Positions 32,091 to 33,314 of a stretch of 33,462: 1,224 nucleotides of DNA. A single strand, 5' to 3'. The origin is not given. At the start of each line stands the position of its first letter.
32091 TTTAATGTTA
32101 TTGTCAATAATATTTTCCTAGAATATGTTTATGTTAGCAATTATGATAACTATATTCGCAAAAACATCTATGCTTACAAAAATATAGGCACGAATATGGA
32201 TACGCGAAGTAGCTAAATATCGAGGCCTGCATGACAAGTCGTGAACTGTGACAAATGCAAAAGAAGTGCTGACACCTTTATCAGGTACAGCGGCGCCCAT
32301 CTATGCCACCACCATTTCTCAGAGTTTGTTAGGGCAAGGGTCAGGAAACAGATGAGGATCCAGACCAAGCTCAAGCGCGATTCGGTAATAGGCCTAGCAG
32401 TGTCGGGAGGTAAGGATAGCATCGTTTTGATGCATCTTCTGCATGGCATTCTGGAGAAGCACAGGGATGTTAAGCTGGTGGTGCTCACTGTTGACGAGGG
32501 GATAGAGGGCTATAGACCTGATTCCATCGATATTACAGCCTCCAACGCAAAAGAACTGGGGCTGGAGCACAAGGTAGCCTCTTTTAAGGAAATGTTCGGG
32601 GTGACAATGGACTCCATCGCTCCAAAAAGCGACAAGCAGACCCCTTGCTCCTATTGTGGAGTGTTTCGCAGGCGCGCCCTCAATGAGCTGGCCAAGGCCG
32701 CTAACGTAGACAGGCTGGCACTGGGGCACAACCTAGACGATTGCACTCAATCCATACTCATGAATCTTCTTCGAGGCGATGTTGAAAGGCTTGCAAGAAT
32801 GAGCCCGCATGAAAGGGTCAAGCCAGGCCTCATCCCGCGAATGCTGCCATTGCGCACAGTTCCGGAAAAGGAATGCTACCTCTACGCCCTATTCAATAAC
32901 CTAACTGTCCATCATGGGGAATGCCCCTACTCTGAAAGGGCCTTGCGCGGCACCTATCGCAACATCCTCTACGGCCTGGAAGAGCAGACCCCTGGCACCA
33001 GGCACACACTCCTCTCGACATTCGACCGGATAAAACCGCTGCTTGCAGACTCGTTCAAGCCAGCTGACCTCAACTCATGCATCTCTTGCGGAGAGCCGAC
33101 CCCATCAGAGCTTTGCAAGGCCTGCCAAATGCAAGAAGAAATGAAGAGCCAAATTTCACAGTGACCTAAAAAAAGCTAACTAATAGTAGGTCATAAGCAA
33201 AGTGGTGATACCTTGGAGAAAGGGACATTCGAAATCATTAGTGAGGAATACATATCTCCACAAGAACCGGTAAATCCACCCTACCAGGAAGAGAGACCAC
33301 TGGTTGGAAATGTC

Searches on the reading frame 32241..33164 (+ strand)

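Call 8: search_protein_families(library=pfam, proteins=[window:32241-33164:+], max_evalue=0.001)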
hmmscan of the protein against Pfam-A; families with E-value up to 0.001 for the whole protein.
window:32241-33164:+ (307 aa): 3 families
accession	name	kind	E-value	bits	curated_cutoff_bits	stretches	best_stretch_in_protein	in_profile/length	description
PF01171.26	ATP_bind_3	-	1.1e-13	51.8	27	1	51-228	3-168/182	PP-loop family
PF22082.2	TtuA_LIM_N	-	2.7e-07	31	27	1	2-26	1-25/26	2-thiouridine synthetase TtuA, N-terminal LIM domain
PF24167.1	DUF7411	-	0.00087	19.4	28.7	0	51-171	4-111/194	Family of unknown function (DUF7411)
